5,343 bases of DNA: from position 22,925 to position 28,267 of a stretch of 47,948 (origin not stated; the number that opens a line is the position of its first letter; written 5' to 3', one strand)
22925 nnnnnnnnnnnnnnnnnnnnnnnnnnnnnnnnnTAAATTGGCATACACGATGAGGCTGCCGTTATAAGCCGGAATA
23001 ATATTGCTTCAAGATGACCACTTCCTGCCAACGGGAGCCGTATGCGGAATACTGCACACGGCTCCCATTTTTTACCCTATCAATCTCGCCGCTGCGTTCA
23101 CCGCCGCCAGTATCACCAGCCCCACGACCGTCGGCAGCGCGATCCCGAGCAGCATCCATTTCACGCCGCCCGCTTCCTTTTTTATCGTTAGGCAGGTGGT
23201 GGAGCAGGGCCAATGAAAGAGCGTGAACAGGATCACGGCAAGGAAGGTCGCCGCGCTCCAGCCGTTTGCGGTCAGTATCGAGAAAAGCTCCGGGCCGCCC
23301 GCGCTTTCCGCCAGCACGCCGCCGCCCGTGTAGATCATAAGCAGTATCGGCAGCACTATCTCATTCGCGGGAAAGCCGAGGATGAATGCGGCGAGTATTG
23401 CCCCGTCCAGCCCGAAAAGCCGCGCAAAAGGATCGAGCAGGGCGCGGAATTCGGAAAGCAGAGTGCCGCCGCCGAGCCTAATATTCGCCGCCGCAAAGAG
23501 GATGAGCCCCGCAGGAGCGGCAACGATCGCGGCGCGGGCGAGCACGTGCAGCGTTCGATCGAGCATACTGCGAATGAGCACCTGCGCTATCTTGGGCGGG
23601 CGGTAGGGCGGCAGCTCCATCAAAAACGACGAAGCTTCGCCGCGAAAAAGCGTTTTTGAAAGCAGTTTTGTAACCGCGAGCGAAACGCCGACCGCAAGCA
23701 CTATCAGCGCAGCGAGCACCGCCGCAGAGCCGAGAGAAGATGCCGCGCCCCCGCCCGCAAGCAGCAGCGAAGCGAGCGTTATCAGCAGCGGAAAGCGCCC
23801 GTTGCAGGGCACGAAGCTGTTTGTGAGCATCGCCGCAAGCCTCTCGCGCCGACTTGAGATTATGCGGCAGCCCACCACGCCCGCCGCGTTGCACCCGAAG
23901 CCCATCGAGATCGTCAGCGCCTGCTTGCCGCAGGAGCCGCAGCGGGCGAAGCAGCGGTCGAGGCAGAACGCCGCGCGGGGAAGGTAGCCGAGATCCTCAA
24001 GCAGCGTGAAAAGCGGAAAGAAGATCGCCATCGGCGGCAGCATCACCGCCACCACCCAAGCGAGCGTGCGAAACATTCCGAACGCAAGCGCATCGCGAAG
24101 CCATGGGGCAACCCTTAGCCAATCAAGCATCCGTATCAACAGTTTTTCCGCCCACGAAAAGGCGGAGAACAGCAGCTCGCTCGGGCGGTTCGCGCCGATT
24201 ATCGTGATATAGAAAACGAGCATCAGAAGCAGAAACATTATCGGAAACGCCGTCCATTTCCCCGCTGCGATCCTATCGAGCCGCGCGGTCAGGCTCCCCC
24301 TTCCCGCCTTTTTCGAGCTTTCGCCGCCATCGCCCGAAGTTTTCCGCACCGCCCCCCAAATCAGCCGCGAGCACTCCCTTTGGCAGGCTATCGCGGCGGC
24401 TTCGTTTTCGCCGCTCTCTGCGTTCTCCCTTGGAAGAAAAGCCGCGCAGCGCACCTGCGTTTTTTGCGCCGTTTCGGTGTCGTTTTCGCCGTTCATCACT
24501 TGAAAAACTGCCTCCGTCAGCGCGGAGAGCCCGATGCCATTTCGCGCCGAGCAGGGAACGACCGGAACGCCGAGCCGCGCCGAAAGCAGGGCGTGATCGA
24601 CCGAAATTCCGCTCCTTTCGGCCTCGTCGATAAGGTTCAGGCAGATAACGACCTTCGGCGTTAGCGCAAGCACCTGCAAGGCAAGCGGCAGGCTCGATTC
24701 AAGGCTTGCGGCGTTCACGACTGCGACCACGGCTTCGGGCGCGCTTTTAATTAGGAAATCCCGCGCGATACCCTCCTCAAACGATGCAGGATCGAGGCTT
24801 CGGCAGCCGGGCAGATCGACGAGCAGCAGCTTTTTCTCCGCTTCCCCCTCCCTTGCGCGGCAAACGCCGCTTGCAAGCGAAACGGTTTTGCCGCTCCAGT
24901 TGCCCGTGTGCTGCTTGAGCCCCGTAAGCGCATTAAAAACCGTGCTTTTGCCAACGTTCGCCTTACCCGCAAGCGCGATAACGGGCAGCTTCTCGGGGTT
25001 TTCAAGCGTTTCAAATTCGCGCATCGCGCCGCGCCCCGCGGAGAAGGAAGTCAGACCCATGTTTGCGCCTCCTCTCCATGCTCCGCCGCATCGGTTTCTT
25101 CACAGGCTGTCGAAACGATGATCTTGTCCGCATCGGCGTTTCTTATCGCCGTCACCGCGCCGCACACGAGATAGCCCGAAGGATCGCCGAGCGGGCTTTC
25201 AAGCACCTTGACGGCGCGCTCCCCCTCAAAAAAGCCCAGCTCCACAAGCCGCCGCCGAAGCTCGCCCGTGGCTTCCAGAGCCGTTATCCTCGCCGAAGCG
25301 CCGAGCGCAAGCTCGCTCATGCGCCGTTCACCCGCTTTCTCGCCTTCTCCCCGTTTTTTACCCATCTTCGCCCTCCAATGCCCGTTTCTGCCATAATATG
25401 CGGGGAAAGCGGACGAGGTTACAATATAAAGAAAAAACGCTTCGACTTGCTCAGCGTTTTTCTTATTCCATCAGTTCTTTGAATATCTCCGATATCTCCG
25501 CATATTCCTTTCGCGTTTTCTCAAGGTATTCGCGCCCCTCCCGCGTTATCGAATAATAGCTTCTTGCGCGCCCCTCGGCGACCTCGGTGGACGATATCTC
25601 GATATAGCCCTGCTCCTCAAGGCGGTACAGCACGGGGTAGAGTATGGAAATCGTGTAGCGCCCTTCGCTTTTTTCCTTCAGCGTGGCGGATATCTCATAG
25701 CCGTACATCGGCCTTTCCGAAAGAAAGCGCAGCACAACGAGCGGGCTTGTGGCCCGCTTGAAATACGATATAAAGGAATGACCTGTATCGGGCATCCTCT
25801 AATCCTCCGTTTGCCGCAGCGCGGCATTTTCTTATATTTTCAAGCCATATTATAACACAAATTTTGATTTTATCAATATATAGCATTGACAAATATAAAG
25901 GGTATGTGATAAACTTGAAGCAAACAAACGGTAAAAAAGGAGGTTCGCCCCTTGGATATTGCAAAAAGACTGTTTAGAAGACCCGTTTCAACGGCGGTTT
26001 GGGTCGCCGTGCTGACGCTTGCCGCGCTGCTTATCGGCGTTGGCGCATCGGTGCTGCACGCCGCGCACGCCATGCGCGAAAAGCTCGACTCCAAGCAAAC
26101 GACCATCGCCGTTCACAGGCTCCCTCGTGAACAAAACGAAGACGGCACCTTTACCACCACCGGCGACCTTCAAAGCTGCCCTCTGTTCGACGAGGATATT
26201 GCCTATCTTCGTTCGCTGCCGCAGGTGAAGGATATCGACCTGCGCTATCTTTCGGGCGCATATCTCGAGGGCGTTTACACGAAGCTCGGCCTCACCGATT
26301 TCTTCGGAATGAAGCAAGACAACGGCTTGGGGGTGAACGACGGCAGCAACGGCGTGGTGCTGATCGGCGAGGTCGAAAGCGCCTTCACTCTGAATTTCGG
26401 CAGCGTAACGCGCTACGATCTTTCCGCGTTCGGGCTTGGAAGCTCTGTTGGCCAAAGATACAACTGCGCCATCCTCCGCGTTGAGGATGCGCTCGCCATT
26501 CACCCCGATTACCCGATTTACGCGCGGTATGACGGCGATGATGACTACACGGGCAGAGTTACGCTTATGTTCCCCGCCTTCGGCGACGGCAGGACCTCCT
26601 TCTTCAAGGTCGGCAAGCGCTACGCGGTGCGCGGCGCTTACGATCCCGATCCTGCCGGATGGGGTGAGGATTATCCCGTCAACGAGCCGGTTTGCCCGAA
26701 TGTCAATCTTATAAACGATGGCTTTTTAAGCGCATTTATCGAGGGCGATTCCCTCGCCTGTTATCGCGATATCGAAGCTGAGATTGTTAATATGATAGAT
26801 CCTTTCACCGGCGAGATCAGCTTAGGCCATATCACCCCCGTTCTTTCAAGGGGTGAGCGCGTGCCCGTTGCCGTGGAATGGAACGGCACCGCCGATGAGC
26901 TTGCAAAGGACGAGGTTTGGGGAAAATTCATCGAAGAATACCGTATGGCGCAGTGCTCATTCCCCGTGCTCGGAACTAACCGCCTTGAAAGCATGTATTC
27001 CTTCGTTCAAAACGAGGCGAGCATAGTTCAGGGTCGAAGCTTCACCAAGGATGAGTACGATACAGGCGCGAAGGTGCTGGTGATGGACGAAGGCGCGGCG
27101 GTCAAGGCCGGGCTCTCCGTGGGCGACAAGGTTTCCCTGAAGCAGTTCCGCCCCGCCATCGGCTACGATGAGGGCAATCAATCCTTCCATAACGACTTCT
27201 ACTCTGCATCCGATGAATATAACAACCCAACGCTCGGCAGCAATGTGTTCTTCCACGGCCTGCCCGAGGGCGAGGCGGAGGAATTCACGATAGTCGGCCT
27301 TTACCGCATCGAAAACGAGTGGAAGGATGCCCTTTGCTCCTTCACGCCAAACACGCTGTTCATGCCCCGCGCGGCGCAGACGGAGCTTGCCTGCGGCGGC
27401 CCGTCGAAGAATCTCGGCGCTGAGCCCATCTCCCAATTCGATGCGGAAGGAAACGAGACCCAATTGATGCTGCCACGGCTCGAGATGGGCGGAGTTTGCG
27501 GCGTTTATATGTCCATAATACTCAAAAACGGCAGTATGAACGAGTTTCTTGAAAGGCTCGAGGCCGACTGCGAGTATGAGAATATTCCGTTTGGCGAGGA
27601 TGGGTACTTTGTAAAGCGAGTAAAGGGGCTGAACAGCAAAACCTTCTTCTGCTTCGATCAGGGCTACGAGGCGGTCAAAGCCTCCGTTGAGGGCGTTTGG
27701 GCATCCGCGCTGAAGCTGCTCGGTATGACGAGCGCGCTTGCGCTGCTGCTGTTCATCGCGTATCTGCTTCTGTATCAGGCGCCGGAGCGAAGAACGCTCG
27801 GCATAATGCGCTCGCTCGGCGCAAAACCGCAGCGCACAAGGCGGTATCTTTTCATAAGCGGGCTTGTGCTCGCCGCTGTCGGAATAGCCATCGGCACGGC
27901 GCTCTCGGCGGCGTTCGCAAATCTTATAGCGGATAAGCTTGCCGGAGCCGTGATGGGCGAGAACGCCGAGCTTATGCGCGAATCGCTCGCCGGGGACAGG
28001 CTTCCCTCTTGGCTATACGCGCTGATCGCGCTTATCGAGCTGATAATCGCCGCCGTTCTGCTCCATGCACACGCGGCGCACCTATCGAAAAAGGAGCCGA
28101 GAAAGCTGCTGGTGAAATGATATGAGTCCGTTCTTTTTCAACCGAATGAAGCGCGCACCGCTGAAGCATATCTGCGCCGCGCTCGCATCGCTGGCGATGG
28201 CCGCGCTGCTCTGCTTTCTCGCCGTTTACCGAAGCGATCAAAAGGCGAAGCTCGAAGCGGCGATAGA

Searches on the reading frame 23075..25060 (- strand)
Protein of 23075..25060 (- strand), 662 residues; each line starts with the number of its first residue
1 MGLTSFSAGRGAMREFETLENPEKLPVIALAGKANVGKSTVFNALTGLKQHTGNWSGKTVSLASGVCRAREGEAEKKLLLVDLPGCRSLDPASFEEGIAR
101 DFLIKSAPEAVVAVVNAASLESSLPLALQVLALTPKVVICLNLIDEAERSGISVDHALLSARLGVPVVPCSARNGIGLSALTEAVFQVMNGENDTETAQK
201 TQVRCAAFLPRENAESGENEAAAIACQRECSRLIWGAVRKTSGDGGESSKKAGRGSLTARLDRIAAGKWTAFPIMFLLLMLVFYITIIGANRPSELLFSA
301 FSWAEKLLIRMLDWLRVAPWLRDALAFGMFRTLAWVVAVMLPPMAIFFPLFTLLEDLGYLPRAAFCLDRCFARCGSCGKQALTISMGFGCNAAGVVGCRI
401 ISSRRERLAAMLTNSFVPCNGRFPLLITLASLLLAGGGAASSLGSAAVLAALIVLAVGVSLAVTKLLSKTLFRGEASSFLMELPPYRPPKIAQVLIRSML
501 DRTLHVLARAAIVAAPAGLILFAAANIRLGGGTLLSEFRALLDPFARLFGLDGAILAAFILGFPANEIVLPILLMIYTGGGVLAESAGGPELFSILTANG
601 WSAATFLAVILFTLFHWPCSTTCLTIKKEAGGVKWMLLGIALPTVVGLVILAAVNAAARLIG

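Call 49: search_protein_families(library=pfam, proteins=[window:23075-25060:-], max_evalue=0.0001)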
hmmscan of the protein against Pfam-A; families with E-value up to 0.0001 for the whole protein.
window:23075-25060:- (662 aa): 5 families
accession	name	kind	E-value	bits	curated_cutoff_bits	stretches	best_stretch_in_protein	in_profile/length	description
PF02421.24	FeoB_N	-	3.6e-48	163.5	27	1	28-184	3-155/156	Ferrous iron transport protein B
PF07670.19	Gate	-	3.5e-20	72.9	29.6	2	339-430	3-101/104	Nucleoside recognition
PF07664.17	FeoB_C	-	2.2e-14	53.4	26.6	1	450-498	2-51/54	Ferrous iron transport protein B C terminus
PF01926.29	MMR_HSR1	-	2.6e-14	53.7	21.9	1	28-133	2-99/113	50S ribosome-binding GTPase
PF03193.22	RsgA_GTPase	-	1.3e-05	25.6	30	0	16-90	97-172/174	RsgA GTPase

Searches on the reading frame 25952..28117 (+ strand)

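Call 49: search_protein_families(library=pfam, proteins=[window:25952-28117:+], max_evalue=0.0001)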
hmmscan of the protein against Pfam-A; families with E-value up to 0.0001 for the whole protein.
window:25952-28117:+ (722 aa): 1 family
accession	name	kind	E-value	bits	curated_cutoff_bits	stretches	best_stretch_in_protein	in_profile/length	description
PF02687.27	FtsX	-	1.2e-09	38.7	25.5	1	591-703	5-106/120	FtsX-like permease C-terminal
